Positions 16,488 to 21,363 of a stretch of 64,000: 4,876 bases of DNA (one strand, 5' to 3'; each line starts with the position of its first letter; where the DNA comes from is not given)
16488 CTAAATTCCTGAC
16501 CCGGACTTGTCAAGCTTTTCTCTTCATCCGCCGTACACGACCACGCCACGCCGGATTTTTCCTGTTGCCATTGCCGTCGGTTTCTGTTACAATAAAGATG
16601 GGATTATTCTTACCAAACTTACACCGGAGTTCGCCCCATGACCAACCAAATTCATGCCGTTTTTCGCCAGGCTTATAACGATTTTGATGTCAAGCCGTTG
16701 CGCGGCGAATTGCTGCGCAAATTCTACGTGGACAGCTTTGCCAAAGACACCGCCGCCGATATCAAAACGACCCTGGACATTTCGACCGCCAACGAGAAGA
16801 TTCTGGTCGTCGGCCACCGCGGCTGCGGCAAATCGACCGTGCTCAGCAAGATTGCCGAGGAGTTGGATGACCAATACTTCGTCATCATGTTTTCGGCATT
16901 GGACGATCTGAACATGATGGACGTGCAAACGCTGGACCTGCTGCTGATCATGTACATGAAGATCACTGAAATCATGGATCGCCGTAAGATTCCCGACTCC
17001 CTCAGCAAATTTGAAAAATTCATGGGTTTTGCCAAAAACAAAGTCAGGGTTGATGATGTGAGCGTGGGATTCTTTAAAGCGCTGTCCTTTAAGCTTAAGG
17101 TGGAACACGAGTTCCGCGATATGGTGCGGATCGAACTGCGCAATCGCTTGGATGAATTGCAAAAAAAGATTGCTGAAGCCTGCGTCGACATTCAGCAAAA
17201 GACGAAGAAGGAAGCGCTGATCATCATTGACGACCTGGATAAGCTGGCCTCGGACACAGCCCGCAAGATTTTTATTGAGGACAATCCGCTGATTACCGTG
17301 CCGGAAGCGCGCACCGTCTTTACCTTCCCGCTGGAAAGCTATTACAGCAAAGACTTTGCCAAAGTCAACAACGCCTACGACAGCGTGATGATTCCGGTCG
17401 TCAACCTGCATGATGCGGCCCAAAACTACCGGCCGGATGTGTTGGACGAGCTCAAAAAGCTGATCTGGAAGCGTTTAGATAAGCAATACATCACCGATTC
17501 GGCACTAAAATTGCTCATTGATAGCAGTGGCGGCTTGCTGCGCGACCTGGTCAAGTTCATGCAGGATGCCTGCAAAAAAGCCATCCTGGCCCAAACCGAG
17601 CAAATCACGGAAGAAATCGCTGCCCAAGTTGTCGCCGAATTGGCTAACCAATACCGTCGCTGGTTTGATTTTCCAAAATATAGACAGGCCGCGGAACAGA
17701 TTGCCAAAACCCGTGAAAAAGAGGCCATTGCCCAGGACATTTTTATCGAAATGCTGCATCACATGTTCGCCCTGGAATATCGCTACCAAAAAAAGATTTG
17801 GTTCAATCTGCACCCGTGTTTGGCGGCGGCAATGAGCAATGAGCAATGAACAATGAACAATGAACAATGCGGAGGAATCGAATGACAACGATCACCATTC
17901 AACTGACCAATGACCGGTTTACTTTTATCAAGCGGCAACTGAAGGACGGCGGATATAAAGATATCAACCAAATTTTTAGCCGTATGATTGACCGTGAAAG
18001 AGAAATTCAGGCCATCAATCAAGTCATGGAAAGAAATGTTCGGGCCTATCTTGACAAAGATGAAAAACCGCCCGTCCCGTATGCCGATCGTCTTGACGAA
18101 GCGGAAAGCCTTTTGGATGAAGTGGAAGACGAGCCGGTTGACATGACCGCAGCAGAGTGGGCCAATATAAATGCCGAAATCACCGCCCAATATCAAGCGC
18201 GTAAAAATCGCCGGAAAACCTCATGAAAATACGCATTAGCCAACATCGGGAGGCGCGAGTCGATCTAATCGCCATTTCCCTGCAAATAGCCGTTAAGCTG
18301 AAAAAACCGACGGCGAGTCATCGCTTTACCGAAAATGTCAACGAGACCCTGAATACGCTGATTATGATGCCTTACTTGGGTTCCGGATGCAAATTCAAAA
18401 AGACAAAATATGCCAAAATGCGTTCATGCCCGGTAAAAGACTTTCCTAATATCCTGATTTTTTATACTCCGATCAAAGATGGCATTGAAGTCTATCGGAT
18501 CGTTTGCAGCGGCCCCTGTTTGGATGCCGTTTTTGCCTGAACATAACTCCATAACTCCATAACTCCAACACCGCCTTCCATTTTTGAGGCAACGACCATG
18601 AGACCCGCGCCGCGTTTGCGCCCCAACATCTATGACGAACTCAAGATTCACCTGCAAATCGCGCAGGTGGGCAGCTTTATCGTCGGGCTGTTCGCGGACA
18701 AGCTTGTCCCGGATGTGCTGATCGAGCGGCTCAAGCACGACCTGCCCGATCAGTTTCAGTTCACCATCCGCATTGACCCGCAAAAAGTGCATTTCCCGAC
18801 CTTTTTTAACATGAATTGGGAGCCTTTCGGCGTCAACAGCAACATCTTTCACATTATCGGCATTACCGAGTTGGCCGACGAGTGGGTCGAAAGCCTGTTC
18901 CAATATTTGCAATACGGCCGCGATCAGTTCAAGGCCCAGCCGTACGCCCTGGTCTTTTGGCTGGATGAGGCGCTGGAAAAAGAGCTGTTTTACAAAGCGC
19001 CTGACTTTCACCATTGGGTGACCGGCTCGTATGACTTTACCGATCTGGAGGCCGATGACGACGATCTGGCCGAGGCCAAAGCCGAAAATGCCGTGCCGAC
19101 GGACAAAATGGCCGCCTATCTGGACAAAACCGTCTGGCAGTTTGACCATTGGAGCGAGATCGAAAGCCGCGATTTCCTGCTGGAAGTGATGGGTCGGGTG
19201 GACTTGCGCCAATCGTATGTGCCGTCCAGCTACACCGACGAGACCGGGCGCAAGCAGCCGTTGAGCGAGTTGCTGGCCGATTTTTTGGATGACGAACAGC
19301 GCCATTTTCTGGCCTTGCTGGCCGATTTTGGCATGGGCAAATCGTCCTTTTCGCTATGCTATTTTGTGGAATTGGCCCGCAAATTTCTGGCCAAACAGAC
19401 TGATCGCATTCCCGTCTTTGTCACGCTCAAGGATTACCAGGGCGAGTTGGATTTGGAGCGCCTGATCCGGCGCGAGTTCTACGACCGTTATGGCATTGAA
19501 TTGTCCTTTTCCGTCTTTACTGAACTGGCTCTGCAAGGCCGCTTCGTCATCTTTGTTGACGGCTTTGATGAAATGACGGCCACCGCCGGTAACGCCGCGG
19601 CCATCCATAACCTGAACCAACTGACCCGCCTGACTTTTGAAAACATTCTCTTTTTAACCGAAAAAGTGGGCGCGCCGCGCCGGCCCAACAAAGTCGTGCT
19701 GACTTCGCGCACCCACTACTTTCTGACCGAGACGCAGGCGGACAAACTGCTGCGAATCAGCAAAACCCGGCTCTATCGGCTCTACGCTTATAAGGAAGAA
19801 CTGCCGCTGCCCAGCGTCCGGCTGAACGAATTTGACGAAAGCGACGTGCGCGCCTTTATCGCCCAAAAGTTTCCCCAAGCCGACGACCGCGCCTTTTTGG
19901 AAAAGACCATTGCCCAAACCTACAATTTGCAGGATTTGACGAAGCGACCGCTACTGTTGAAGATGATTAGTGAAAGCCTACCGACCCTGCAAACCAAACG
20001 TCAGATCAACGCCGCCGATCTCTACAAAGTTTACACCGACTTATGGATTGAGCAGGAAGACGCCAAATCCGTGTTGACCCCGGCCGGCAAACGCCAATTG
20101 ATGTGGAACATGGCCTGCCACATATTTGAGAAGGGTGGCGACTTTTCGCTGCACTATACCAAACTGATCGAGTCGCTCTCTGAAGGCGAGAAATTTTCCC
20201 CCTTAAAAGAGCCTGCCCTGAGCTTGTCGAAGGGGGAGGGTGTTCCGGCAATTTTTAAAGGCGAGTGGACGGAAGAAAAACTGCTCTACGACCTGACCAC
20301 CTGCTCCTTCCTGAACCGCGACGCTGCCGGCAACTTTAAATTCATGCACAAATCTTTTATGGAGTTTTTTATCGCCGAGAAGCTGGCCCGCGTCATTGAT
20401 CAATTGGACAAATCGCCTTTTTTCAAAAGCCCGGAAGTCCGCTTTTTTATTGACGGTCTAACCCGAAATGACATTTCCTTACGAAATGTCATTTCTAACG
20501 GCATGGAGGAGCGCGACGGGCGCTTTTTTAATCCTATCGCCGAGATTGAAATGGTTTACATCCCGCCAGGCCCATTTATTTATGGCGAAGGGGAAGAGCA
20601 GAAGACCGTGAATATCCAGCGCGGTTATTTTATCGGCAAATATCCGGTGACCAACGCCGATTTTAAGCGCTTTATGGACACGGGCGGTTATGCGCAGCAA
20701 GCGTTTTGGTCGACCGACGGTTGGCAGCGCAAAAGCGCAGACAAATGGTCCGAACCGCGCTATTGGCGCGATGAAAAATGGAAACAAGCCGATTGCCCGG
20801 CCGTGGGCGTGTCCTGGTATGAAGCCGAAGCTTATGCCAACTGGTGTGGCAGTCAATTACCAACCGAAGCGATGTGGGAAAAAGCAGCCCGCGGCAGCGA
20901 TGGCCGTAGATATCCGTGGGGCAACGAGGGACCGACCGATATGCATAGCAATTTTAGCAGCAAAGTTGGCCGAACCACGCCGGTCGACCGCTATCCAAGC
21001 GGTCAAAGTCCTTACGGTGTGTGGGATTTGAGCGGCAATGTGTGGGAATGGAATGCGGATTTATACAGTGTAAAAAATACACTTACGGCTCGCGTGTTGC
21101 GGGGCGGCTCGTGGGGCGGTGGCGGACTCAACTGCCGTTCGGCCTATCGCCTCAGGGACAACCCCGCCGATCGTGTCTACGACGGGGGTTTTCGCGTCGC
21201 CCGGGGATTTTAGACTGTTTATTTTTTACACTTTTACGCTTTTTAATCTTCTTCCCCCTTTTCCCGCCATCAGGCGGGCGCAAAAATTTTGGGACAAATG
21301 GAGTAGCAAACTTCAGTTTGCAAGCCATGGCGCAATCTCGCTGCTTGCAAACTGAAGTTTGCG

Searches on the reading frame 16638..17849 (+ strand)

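Call 15: search_protein_families(library=pfam, proteins=[window:16638-17849:+], max_evalue=0.001)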
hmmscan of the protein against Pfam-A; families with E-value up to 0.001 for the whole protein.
window:16638-17849:+ (403 aa): 11 families
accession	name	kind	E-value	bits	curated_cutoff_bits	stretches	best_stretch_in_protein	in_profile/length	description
PF07693.20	KAP_NTPase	-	6.1e-07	29.4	20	1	55-212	23-172/293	KAP family P-loop domain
PF00004.35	AAA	-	2e-06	28.7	21.2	0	55-89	1-35/131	ATPase family associated with various cellular activities (AAA)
PF13401.12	AAA_22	-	2.2e-06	28.5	27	1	55-207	8-100/130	AAA domain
PF13191.12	AAA_16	-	3.2e-06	28.2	32.6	1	53-207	25-148/167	AAA ATPase domain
PF13173.12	AAA_14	-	4.7e-06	27.1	27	1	54-102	4-50/129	AAA domain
PF01637.24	ATPase_2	-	5e-06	26.9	33.2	1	52-204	20-123/225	ATPase domain predominantly from Archaea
PF05729.18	NACHT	-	4.2e-05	23.9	26.7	0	55-79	3-27/167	NACHT domain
PF12775.13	AAA_7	-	0.00017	21.6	25.8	0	48-89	29-71/181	P-loop containing dynein motor region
PF24883.2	NPHP3_N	-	0.00033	21.3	24.8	0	49-83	19-53/164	Nephrocystin 3, N-terminal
PF07728.20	AAA_5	-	0.00073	20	22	0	55-87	2-35/139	AAA domain (dynein-related subfamily)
PF13238.12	AAA_18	-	0.00098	20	29.4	0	55-179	1-109/128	AAA domain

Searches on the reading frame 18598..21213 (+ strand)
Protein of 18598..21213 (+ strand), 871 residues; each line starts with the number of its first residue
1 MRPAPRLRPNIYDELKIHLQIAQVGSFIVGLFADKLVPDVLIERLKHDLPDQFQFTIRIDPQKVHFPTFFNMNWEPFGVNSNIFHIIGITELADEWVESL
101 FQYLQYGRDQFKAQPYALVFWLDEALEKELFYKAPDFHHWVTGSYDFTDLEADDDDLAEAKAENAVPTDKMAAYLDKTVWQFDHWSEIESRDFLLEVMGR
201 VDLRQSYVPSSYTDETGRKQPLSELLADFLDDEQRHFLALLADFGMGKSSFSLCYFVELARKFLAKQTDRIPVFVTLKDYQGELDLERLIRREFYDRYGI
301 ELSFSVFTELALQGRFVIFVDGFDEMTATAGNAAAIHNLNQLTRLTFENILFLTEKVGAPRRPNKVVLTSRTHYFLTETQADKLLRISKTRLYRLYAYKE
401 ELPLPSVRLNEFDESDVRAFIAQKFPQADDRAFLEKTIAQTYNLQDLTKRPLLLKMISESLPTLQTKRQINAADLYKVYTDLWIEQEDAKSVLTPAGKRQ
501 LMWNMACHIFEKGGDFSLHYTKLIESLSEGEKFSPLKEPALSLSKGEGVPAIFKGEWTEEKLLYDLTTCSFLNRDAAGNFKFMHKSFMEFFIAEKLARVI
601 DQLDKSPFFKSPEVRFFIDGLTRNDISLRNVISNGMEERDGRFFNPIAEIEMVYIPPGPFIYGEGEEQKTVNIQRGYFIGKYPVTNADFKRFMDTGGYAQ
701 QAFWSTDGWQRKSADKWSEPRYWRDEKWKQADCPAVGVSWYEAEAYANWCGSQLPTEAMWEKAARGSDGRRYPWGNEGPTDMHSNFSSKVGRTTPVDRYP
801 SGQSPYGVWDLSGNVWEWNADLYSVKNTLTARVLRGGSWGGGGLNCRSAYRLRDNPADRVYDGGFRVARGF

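Call 15: search_protein_families(library=pfam, proteins=[window:18598-21213:+], max_evalue=0.001)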
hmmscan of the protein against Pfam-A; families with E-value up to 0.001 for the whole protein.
window:18598-21213:+ (871 aa): 1 family
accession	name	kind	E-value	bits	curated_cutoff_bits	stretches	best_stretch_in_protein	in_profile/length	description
PF03781.23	FGE-sulfatase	-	2.2e-51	175.4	23.3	1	651-869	4-255/255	Sulfatase-modifying factor enzyme 1-like domain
